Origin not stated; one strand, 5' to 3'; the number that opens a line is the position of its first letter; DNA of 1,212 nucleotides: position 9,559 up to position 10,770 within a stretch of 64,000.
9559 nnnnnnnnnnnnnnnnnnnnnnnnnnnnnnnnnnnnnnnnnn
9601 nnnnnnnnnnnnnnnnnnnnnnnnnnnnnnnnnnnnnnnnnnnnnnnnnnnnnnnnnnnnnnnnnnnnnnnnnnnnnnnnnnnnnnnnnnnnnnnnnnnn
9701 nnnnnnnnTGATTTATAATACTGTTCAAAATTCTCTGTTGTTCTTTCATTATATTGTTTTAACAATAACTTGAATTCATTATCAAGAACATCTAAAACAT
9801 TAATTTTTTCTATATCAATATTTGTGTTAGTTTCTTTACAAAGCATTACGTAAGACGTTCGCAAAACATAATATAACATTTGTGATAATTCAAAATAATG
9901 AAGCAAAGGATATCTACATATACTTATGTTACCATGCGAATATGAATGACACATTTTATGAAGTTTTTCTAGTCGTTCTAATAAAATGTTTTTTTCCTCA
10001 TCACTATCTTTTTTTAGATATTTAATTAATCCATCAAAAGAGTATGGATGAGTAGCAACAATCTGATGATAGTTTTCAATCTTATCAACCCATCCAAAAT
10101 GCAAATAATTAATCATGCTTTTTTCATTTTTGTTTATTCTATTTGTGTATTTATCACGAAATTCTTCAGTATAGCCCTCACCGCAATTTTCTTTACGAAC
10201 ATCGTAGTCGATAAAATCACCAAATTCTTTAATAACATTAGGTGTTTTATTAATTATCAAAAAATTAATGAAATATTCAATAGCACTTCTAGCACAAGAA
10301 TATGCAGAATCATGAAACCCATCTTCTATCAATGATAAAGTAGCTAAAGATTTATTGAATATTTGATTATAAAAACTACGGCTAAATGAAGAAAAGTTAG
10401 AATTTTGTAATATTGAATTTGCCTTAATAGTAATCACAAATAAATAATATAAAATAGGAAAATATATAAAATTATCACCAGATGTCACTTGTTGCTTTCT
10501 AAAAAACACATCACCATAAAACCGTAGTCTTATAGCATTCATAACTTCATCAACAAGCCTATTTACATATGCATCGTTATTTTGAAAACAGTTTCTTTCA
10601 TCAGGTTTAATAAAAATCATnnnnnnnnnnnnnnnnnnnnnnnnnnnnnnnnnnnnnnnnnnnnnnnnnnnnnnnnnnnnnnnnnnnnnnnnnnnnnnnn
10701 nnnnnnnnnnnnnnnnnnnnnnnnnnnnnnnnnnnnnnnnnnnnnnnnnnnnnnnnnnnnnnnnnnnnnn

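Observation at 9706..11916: Element-borne RNase III with tandem dsRBD-like units, coupled to two unknown genes (possible HEPN): candidate novel RNA-targeting module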

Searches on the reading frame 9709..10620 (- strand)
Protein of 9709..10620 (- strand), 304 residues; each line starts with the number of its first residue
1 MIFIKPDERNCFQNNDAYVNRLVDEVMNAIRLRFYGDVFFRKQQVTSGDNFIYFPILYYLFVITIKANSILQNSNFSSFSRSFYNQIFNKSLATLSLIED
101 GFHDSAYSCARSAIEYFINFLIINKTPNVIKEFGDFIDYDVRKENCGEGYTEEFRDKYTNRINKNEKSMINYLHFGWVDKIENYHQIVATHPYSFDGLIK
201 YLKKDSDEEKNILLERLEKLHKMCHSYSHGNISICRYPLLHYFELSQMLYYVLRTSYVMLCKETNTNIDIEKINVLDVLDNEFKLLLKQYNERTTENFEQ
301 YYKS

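Call 6: search_protein_families(library=pfam, proteins=[window:9709-10620:-], max_evalue=0.01)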
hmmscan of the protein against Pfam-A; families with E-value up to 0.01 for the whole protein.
window:9709-10620:- (304 aa): 1 family
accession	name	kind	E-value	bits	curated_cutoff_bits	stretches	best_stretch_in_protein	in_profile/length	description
PF18928.5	DUF5677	-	3.7e-06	27.5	27.1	1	82-232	6-152/166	Family of unknown function (DUF5677)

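Call 7: search_protein_families(library=padloc, proteins=[window:9709-10620:-], max_evalue=0.01)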
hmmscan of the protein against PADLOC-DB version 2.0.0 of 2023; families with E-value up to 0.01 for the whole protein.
window:9709-10620:- (304 aa): 0 families

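Call 8: search_protein_families(library=ncbifam, proteins=[window:9709-10620:-], max_evalue=0.01)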
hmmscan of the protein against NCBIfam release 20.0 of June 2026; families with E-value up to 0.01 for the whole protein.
window:9709-10620:- (304 aa): 0 families

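Call 19: find_homologous_proteins(query=window:9709-10620:-)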
Query window:9709-10620:- (304 aa): 8 proteins with E <= 0.001 among 635 candidates.
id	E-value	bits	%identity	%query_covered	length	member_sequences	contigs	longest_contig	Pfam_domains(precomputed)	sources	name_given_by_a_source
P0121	2.6e-192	656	96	100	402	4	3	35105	PF18928.6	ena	-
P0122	3.5e-74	268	43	99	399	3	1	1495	PF18928.6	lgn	-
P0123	1.4e-72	263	43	99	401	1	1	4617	-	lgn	-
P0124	6.9e-72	260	40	99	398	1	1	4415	-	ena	-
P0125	1.6e-70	256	42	100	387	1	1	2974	-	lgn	-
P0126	1.4e-68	249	46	100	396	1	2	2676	PF18928.6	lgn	-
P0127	6.2e-67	244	43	99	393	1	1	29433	PF18928.6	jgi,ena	-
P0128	7.8e-34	135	41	57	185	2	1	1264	-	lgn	-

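Call 21: find_encoding_contigs(protein=P0121, flank=10000, max_places=4)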
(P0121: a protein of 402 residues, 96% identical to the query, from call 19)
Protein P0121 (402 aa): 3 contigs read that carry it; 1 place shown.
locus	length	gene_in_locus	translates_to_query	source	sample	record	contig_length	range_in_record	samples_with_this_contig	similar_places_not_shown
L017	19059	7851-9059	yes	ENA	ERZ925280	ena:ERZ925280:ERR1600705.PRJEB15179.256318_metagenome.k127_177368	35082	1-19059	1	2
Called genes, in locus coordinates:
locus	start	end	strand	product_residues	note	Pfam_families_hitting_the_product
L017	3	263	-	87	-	?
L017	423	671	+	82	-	PF08845:SymE_toxin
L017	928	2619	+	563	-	PF00239:Resolvase, PF07508:Recombinase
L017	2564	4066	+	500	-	PF00239:Resolvase, PF07508:Recombinase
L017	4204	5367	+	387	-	PF02463:SMC_N (faint), PF13304:AAA_21, PF13175:AAA_15 (weak)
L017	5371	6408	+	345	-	-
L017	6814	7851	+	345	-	PF14622:Ribonucleas_3_3, PF00636:Ribonuclease_3, PF00035:dsrm (weak)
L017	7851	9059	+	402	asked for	PF18928:DUF5677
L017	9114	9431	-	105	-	PF09084:NMT1 (weak)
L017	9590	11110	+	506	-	PF01087:GalP_UDP_transf, PF02744:GalP_UDP_tr_C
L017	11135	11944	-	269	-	PF00528:BPD_transp_1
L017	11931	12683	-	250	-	PF00005:ABC_tran, PF13304:AAA_21 (faint)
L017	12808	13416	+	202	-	-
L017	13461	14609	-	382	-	PF04231:Endonuclease_1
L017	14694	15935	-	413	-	-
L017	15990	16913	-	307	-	PF12724:Flavodoxin_5 (faint)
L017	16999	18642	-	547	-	PF00485:PRK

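Call 22: find_encoding_contigs(protein=P0127, flank=10000, max_places=3)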
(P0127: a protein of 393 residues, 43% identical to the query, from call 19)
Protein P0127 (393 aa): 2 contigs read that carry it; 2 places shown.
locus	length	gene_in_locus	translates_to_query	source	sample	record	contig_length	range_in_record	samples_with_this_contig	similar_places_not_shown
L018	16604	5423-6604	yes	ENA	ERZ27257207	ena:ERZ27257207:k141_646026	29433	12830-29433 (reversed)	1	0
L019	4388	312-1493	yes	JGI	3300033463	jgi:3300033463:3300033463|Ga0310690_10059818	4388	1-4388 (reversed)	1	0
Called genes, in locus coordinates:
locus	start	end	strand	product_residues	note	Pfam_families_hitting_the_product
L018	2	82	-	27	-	?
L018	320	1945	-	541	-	PF00118:Cpn60_TCP1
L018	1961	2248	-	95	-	PF00166:Cpn10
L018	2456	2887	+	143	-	PF00383:dCMP_cyt_deam_1, PF14437:MafB19-deam, PF14439:Bd3614-deam (faint)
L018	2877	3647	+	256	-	PF19700:DUF6198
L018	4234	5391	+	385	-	PF14253:AbiH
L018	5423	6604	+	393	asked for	PF18928:DUF5677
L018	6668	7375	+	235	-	PF01168:Ala_racemase_N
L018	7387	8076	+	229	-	PF04472:SepF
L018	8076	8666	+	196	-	PF01252:Peptidase_A8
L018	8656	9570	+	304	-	PF01479:S4, PF00849:PseudoU_synth_2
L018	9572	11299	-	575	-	PF05833:NFACT_N, PF05670:NFACT-R_1, PF18297:NFACT-R_2 (weak)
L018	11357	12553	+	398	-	PF26363:Phospholipase-like (weak), PF11187:Mbeg1-like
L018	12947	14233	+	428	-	PF05697:Trigger_N, PF00254:FKBP_C, PF05698:Trigger_C, PF09312:SurA_N (weak)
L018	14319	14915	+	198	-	PF00574:CLP_protease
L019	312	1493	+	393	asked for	PF18928:DUF5677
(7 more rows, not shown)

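Call 39: search_protein_representatives(protein=P0121)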
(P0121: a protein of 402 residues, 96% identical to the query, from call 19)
Query: 402 residues. Proteins with E-value up to 0.001 (for the whole library): 178; up to 1e-10: 129; up to 1e-30: 70. The best 150 are listed.
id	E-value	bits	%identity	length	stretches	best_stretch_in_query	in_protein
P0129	8.1e-95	334.5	41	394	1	20-401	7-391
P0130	2.1e-90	320.0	41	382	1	25-401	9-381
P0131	9.4e-90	317.9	40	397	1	13-401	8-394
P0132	9.1e-83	294.9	40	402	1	26-401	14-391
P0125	4.6e-82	292.5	41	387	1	24-401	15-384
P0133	1.1e-76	274.9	36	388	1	22-400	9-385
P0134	2.3e-75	270.5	37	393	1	11-401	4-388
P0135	4.3e-75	269.6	36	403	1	25-401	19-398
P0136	1.0e-74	268.4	38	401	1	20-397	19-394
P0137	2.6e-74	267.0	36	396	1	26-401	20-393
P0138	2.8e-74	266.9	38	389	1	26-401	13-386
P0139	2.2e-73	264.0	35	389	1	23-401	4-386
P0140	2.3e-71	257.3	36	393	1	24-401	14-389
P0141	1.1e-70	255.1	38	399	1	24-401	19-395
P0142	9.4e-69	248.7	35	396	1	22-401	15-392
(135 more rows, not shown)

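Call 44: find_related_loci(query=A2, collection=genome_contigs, flank=6000)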
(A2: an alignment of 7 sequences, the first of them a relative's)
Query A2 (402 aa) in genome_contigs; peptide patterns used: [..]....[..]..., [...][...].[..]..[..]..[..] (x = any residue, [..] = any of these).
73 stretches matched a pattern; 39 encode a relative of the query (tblastn E <= 1e-3); 39 distinct loci.
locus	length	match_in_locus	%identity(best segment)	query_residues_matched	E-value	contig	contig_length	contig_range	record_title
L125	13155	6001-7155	41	20-401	4e-101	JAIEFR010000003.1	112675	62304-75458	MAG: Clostridia bacterium isolate SC0399_S13_4 SC0399_S13_4_contig_3, whole genome shotgun sequence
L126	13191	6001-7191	42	1-400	6e-98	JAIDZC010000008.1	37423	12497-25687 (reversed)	MAG: Anaeroplasmataceae bacterium isolate SC0377_S7_4 SC0377_S7_4_contig_8, whole genome shotgun sequence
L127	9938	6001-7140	39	21-401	5e-92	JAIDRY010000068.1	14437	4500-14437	MAG: Clostridia bacterium isolate SC0363_S10_12 SC0363_S10_12_contig_68, whole genome shotgun sequence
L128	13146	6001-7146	38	22-402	9e-92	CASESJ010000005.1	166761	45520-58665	uncultured Clostridia bacterium isolate O4_L1_380380_idba_bin.129 genome assembly, contig: O4_L1_380380_idba_bin.129.fa_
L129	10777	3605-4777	38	9-402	5e-90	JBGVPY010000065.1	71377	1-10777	MAG: Eubacteriales bacterium isolate fecal_MAG_177 fecal_MAG_177_contig_0065, whole genome shotgun sequence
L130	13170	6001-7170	37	14-401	2e-89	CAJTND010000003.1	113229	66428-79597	MAG TPA_asm: uncultured Christensenella sp. isolate MGBC107581 genome assembly, contig: MGBC107581.3, whole genome shotg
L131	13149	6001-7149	39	19-401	7e-89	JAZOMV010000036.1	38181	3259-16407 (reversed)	MAG: Christensenellaceae bacterium isolate T1900045644_YK20190338.MAGScoT_cleanbin_000022 SGB_8155_k141_2480234, whole g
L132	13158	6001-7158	37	13-402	2e-87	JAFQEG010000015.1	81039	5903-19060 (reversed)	MAG: Clostridia bacterium isolate RGIG1740 Goat_Cecum-3__c324665, whole genome shotgun sequence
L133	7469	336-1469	37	22-401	2e-86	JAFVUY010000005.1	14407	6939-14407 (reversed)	MAG: Bacilli bacterium isolate RGIG5418 Sheep_Colon-4__c18990, whole genome shotgun sequence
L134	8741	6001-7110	39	30-400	1e-85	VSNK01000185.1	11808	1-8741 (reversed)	MAG: Faecalicatena sp. isolate S9763_S15_bin.9 S9763_S15_bin.9_contig_185, whole genome shotgun sequence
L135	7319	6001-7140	36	18-400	3e-83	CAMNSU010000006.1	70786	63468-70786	MAG: uncultured Clostridia bacterium isolate SRR19792995_bin.74_metawrap_v1.3_MAG genome assembly, contig: ERZ12290371_4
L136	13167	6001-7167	36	10-402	5e-83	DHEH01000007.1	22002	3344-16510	MAG TPA_asm: Bacillales bacterium UBA4855 UBA4855_contig_5338, whole genome shotgun sequence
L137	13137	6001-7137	36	23-402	2e-82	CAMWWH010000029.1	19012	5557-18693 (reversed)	MAG TPA_asm: uncultured Clostridia bacterium isolate SRR14411330_bin.5_metawrap_v1.3_MAG genome assembly, contig: NODE.2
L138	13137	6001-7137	38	23-402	1e-82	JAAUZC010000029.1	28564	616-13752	MAG: Lachnospiraceae bacterium isolate Mgla_MAG_15-bin_10 c_000000069847, whole genome shotgun sequence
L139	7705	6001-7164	35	12-397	5e-81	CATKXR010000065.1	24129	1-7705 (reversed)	MAG TPA_asm: uncultured Lachnospiraceae bacterium isolate MGG03618_1680015494 genome assembly, contig: ERR2844015_6691,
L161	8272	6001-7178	38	13-400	1e-81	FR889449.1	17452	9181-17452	Firmicutes bacterium CAG:449 genomic scaffold, scf185, whole genome shotgun sequence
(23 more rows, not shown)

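Call 53: predict_structure(alignment_id=A4)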
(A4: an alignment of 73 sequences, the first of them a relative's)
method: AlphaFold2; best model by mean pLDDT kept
length: 402 residues; sequences in the alignment: 73
mean_pLDDT: 94.6   pTM: 0.92
mean pLDDT of the five models: 94.6, 94.3, 94.2, 93.7, 93.6
residues with pLDDT >= 90: 357; 70-90: 32; 50-70: 9; < 50: 4
segments of 3 or more residues with pLDDT < 50: 1-3
pLDDT, mean of each block of 10 residues (from residue 1): 51 79 94 97 98 98 90 89 96 98 96 98 98 96 95 99 98 89 98 98 97 98 97 97 94 98 97 98 98 98 96 97 87 91 99 98 97 98 98 97 83
secondary structure, 60 per line:
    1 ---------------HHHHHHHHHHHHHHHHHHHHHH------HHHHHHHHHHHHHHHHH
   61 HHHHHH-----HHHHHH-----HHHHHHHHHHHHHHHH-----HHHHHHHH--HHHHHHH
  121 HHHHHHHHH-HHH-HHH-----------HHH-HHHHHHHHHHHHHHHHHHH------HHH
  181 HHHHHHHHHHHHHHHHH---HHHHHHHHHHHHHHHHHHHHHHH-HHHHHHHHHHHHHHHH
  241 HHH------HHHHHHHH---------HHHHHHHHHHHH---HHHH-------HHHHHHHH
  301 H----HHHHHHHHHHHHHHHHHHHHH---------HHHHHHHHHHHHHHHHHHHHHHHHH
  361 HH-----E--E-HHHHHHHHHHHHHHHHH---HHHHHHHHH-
elements in order: H16-37 H44-66 H72-77 H83-98 H104-111 H114-129 H153-171 H178-197 H201-223 H225-243 H250-257 H267-278 H282-285 H293-301 H306-326 H336-362 H373-389 H393-401

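Call 55: search_protein_families(library=pfam, alignment_id=A5, max_evalue=0.001)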
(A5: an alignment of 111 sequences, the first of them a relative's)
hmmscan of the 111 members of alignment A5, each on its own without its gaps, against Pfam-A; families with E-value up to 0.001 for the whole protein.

A. member 1, L017:7851-9056:+ (402 aa): 1 family
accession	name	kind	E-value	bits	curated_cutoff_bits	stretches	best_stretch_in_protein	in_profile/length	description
PF18928.5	DUF5677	-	2e-06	28.4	27.1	1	180-330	6-152/166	Family of unknown function (DUF5677)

B. families by the number of members that match (of 111 scanned): 111 families (the first 25 are shown)
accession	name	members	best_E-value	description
PF13392.12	HNH_3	4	5.8e-18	HNH endonuclease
PF00528.27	BPD_transp_1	3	2.2e-38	Binding-protein-dependent transport system inner membrane component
PF04446.17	Thg1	3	3.5e-16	tRNAHis guanylyltransferase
PF01381.28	HTH_3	3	9.6e-12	Helix-turn-helix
PF14198.11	TnpV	2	1.3e-47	Transposon-encoded protein TnpV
PF00717.28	Peptidase_S24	2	2e-24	Peptidase S24-like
PF00293.34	NUDIX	2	6.7e-18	NUDIX domain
PF02661.23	Fic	2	1.3e-17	Fic/DOC family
PF01554.23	MatE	2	1.3e-09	MatE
PF13443.12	HTH_26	2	1.9e-09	Cro/C1-type HTH DNA-binding domain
PF11185.13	DUF2971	2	1.8e-08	Protein of unknown function (DUF2971)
PF01113.26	DapB_N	2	1.9e-07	Dihydrodipicolinate reductase, N-terminus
PF13560.12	HTH_31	2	9.8e-07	Helix-turn-helix domain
PF18928.5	DUF5677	2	2e-06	Family of unknown function (DUF5677)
PF09339.16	HTH_IclR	2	5.6e-06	IclR helix-turn-helix domain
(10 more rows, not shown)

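Call 57: fold_search(model_id=the predicted structure, library=pdb)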
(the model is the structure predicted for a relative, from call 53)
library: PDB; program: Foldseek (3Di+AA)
matches with E <= 10: 334; with E <= 0.001: 0
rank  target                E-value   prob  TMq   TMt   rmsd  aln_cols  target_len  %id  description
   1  7x1w_B                1.2e-01  0.18  0.13  0.10  25.9       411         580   15  Cryo-EM structure of human ABCD1 E630Q in the presence of ATP in inward-facing state (released 2023-03-22)
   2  6o8c_B                3.1e-01  0.16  0.12  0.08  30.5       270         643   14  Crystal structure of STING CTT in complex with TBK1 (released 2019-05-22)
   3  8eew_A                3.4e-01  0.10  0.11  0.08  27.4       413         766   11  CryoEM of the soluble OPA1 dimer from the GDP-AlFx bound helical assembly on a lipid membrane (released 2023-06-28)
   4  3wcb_A                3.5e-01  0.14  0.13  0.15  20.9       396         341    9  The complex structure of TcSQS with ligand, BPH1237 (released 2014-06-18)
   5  4iaq                  5.3e-01  0.11  0.14  0.15  23.9       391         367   11  Crystal structure of the chimeric protein of 5-HT1B-BRIL in complex with dihydroergotamine (PSI Community Target) (released 2013-03-13)
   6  7jni_A                5.5e-01  0.20  0.19  0.18  22.8       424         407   12  Crystal structure of the angiotensin II type 2 receptoror (AT2R) in complex with EMA401 (released 2022-02-09)
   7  9g71_A                5.7e-01  0.08  0.10  0.10  37.0       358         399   12  Cryo-EM structure of TTYH2 in complex with lipids in GDN (released 2025-05-21)
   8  3wca_A                5.9e-01  0.13  0.15  0.16  20.8       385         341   10  The complex structure of TcSQS with ligand, FSPP (released 2014-06-18)
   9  4ry2_A                5.9e-01  0.10  0.12  0.09  25.4       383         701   10  Crystal structure of the peptidase-containing ABC transporter PCAT1 (released 2015-07-22)
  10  9g2t_B                5.9e-01  0.09  0.12  0.09  24.0       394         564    9  Cryo-EM structure of IrtAB 2xEQ, A256R_IrtB mutant in LMNG (released 2024-12-18)
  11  4kik_A                6.5e-01  0.15  0.13  0.09  32.4       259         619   14  Human IkB kinase beta (released 2013-06-26)
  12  6cq4                  6.7e-01  0.10  0.10  0.08  27.4       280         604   15  TBK1 in Complex with Cyclohexyl Analog of Amlexanox (released 2018-12-05)
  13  7a27_CCC              6.7e-01  0.06  0.10  0.11  28.8       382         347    9  Structure of soluble SmhA crystal form 2 of the tripartite alpha-pore forming toxin, Smh, from Serratia marcescens. (released 2021-03-31)
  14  5tqx_A                7.6e-01  0.11  0.12  0.09  34.4       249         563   13  CryoEM reconstruction of human IKK1, intermediate conformation 2 (released 2016-11-09)
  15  7n6g_3R               7.6e-01  0.07  0.10  0.11  44.5       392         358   13  C1 of central pair (released 2022-05-18)
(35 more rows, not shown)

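Call 59: search_solved_structures(query=A4, max_evalue=10)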
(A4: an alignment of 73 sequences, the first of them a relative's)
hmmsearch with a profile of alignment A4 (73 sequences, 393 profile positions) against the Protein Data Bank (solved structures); distinct sequences matched with E-value up to 10: 3.
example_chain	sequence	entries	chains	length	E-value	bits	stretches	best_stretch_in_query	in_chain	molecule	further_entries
8cwm_0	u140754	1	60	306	0.43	12.6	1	130-165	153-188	Flagellin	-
6x89_S8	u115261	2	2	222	0.82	11.7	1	9-55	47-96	NADH dehydrogenase [ubiquinone] iron-sulfur protein 8, mitochondrial | NDUS8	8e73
7aqr_I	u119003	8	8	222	1.2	11.1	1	8-48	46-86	NADH dehydrogenase [ubiquinone] iron-sulfur protein 8-A, mitochondrial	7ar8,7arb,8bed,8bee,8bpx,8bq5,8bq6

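Call 60: search_protein_families(library=pfam, alignment_id=A4, max_evalue=1)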
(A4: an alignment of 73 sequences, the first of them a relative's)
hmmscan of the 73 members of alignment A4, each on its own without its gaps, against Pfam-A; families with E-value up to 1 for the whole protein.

A. member 1, P0121 (402 aa): 3 families
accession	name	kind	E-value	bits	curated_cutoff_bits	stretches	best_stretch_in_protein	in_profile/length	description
PF18928.5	DUF5677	-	2e-06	28.4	27.1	1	180-330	6-152/166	Family of unknown function (DUF5677)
PF24311.1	THSD1_D3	-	0.074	13.3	27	1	27-70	44-87/100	THSD1 third Ig-like domain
PF14270.11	DUF4358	-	0.99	10.1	25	0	245-281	52-87/102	Domain of unknown function (DUF4358)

B. families by the number of members that match (of 73 scanned): 45 families (the first 25 are shown)
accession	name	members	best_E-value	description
PF18928.5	DUF5677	64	3e-11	Family of unknown function (DUF5677)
PF16677.11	GP3_package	3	0.028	DNA-packaging protein gp3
PF22927.2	INT1_R3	3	0.048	Integrator complex subunit 1, R3 domain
PF13877.11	RPAP3_C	2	0.035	Potential Monad-binding region of RPAP3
PF24976.1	Lipocalin_10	1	0.0064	Lipocalin domain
PF16877.10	DUF5078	1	0.0096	Domain of unknown function (DUF5078)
PF10557.15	Cullin_Nedd8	1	0.019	Cullin protein neddylation domain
PF13611.12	Peptidase_S76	1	0.026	Serine peptidase of plant viral polyprotein, P1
PF17221.8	COMMD1_N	1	0.031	COMMD1 N-terminal domain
PF07040.16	DUF1326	1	0.033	Protein of unknown function (DUF1326)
PF18987.5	DUF5720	1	0.034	Family of unknown function (DUF5720)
PF03904.18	DUF334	1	0.045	Domain of unknown function (DUF334)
PF23205.1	DUF7063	1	0.052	Domain of unknown function (DUF7063)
PF18546.6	MetOD1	1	0.052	Methanogen output domain 1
PF21904.1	CAND6-7_N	1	0.062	CAND6/7, N-terminal domain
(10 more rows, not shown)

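Call 62: fold_search(model_id=the predicted structure, library=viral)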
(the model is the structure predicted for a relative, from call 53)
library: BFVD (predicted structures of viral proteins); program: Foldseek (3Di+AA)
matches with E <= 10: 219; with E <= 0.001: 0
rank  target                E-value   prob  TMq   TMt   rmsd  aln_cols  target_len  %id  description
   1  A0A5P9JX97            2.1e-01  0.12  0.12  0.09  25.3       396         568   12  Tegument protein UL47 [Psittacid alphaherpesvirus 5]
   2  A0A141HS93            2.3e-01  0.11  0.11  0.06  24.1       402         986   12  (no name in the UniProt tables at hand)
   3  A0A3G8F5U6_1          2.4e-01  0.28  0.18  0.11  22.0       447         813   11  (no name in the UniProt tables at hand)
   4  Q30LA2                2.6e-01  0.10  0.12  0.10  22.5       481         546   12  Gp43 [Listeria phage P100]
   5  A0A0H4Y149            2.8e-01  0.20  0.17  0.17  22.7       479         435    9  Intermediate transcription factor 3 small subunit [Salmon gill poxvirus]
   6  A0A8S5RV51            3.2e-01  0.08  0.11  0.07  28.2       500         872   11  Uncharacterized protein [Siphoviridae sp. ctHip2]
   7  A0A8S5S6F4            3.5e-01  0.10  0.11  0.13  21.3       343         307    9  Uncharacterized protein [Podoviridae sp. ctsUe5]
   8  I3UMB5                3.5e-01  0.05  0.07  0.07  41.8       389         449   13  Rad50/SbcC-type AAA domain-containing protein [Colwellia phage 9A]
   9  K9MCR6                4.4e-01  0.13  0.14  0.17  21.7       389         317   10  (no name in the UniProt tables at hand)
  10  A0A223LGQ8            5.0e-01  0.11  0.14  0.13  25.5       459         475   11  Uncharacterized protein [Erwinia phage vB_EamM_RisingSun]
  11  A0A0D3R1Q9            5.4e-01  0.08  0.11  0.10  30.8       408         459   12  Uncharacterized protein [Marco virus]
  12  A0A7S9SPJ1            6.2e-01  0.14  0.17  0.13  23.8       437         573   13  (no name in the UniProt tables at hand)
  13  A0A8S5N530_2          7.0e-01  0.07  0.11  0.07  28.6       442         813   10  Minor tail protein [Siphoviridae sp. ctWDo30]
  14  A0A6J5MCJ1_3          7.2e-01  0.11  0.14  0.08  22.9       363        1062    9  Uncharacterized protein [uncultured Caudovirales phage]
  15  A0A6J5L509            7.6e-01  0.10  0.12  0.13  31.4       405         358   13  Uncharacterized protein [uncultured Caudovirales phage]
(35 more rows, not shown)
